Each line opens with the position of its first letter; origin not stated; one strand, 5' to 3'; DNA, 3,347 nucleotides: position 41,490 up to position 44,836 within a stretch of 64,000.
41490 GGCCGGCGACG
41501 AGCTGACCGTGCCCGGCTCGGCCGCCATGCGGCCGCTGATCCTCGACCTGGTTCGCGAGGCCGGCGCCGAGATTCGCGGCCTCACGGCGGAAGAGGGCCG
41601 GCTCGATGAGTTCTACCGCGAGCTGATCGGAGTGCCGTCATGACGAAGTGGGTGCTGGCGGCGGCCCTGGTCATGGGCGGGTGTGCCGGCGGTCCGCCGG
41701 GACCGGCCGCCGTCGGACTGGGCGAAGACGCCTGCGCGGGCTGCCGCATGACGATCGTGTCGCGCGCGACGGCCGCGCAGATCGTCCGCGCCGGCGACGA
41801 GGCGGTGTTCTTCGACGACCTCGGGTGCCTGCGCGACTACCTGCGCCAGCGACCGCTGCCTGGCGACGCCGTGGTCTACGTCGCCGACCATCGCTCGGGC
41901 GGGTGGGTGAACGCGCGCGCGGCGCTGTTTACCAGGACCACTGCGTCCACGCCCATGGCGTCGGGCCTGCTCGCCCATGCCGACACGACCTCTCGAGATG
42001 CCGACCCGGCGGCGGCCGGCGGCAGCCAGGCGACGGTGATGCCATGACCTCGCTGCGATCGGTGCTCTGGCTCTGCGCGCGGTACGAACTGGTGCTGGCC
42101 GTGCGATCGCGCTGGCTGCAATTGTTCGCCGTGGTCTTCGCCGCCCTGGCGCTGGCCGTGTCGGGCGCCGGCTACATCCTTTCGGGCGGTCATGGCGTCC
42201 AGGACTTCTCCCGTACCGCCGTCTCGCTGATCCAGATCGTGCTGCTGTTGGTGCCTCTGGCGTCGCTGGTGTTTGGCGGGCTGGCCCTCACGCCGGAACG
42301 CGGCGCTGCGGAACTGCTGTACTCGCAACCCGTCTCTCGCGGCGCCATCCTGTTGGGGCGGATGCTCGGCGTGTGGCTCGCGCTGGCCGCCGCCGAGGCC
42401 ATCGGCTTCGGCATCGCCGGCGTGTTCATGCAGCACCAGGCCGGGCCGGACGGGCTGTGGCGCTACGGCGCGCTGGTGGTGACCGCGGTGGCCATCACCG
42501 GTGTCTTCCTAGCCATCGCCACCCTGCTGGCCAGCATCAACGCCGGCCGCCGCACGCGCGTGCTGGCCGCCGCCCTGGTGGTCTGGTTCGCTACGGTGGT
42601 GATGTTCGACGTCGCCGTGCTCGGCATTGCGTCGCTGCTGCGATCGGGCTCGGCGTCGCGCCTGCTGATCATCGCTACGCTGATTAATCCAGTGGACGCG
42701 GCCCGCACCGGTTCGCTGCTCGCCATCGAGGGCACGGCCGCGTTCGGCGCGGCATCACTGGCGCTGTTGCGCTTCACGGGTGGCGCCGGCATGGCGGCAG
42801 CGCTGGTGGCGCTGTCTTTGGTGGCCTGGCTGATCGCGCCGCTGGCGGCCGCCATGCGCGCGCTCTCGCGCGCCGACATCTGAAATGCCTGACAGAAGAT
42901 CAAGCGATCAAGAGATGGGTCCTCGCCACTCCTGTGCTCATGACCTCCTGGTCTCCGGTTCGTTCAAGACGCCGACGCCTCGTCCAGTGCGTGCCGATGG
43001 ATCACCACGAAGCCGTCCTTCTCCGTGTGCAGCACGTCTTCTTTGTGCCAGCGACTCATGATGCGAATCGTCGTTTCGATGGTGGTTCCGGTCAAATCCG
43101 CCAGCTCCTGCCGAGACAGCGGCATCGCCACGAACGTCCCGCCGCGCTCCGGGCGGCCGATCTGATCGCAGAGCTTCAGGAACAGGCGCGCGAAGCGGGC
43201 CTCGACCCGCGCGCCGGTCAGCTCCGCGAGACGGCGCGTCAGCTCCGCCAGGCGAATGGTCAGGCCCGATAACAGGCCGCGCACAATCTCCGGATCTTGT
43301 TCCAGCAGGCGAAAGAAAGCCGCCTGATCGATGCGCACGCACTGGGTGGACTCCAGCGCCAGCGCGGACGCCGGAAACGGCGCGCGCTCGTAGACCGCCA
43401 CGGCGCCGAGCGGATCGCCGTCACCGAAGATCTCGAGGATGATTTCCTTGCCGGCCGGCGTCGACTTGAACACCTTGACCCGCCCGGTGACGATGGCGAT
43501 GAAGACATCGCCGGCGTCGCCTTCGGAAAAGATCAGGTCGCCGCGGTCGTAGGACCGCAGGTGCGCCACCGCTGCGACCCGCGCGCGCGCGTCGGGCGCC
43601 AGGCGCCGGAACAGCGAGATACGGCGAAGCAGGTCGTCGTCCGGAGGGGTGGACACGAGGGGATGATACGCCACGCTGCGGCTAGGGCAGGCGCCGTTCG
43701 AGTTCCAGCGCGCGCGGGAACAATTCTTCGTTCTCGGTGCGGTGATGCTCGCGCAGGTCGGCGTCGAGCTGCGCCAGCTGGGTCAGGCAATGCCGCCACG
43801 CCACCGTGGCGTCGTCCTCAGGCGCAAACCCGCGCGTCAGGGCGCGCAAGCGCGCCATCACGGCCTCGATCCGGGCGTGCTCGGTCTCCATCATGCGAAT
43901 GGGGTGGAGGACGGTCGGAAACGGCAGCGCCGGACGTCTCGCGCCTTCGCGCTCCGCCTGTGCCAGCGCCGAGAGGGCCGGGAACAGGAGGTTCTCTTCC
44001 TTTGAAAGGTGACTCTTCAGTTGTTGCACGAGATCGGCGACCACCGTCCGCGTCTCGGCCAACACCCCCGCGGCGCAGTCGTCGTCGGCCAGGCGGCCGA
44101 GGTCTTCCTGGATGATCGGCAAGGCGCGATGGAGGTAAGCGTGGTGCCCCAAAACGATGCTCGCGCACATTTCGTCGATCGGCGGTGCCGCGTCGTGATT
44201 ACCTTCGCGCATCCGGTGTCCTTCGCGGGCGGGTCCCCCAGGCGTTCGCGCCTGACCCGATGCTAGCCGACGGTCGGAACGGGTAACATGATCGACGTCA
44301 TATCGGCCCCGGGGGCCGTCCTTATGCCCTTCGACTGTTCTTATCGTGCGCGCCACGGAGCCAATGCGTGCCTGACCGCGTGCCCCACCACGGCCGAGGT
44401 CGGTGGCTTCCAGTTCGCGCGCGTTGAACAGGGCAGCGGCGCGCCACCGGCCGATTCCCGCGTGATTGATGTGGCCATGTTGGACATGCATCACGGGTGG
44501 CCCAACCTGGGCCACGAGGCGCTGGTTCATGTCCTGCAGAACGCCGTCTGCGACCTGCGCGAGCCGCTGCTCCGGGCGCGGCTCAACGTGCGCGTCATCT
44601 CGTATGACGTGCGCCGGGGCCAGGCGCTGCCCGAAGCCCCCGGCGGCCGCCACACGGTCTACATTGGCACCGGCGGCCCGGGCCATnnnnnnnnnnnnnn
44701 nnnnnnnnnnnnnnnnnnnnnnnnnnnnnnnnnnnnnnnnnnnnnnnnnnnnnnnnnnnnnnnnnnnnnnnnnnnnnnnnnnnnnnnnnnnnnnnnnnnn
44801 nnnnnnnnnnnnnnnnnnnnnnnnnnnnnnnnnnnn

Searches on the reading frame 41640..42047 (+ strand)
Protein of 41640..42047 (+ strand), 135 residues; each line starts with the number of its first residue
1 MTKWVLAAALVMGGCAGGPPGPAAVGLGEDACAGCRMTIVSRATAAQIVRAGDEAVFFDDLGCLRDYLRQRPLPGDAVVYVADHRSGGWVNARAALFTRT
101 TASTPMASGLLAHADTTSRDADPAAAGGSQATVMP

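Call 63: search_protein_families(library=pfam, proteins=[window:41640-42047:+], max_evalue=0.01)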
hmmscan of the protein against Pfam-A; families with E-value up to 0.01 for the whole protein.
window:41640-42047:+ (135 aa): 1 family
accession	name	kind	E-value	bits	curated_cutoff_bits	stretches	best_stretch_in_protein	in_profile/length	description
PF05573.18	NosL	-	0.00077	20.2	24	1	29-98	7-79/131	NosL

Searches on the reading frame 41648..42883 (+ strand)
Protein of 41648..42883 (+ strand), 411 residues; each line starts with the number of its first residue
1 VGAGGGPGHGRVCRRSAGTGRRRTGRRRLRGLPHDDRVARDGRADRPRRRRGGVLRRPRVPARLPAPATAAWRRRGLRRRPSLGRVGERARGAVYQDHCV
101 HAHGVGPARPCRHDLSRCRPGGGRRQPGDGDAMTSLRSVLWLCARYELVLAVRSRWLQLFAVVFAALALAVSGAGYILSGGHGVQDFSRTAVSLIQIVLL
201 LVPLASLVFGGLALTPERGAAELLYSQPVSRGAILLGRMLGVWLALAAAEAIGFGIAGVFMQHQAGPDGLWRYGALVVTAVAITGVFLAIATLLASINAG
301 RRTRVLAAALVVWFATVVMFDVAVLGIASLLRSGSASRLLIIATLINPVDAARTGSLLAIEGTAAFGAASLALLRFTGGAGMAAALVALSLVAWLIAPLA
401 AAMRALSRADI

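Call 8: search_protein_families(library=pfam, proteins=[window:41648-42883:+])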
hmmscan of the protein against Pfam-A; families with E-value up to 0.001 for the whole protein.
window:41648-42883:+ (411 aa): 1 family
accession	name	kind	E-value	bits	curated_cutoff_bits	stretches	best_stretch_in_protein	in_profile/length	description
PF12679.13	ABC2_membrane_2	-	9e-18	65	27.2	1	144-410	4-282/283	ABC-2 family transporter protein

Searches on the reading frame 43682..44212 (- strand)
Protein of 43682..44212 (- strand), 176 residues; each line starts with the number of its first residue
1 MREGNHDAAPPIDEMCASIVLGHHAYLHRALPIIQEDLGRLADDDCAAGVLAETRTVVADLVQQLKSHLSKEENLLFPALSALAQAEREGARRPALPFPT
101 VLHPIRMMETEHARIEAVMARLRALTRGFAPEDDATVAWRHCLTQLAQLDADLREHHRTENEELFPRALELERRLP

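Call 20: search_protein_families(library=ncbifam, proteins=[window:43682-44212:-], max_evalue=0.00001)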
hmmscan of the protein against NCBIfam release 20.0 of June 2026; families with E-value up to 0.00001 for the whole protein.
window:43682-44212:- (176 aa): 3 families
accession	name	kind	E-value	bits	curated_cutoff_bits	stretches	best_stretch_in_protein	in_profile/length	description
TIGR03652.1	FeS_repair_RIC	equivalog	1.1e-24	87.5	204.7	1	10-168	66-216/216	iron-sulfur cluster repair di-iron protein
NF008221.0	PRK10992.1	equivalog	1.3e-16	60.7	254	1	44-170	109-218/220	iron-sulfur cluster repair protein YtfE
NF041614.1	FeSrepair_DnrN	equivalog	6.6e-12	46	300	1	23-170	27-156/157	iron-sulfur cluster repair protein DnrN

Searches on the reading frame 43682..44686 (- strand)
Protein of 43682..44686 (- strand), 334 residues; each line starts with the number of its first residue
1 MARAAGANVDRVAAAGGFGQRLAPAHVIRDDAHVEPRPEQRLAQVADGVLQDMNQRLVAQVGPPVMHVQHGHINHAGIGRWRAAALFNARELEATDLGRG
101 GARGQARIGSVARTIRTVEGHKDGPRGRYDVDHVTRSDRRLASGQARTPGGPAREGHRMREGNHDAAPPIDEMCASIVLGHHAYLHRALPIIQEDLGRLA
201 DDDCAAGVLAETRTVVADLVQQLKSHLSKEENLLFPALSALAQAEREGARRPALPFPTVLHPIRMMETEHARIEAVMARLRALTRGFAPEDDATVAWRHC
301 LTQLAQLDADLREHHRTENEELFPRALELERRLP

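Call 8: search_protein_families(library=pfam, proteins=[window:43682-44686:-])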
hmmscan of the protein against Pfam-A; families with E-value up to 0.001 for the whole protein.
window:43682-44686:- (334 aa): 1 family
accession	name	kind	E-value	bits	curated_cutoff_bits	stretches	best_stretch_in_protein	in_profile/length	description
PF01814.28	Hemerythrin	-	2.8e-15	57.4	25.3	1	177-326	5-127/127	Hemerythrin HHE cation binding domain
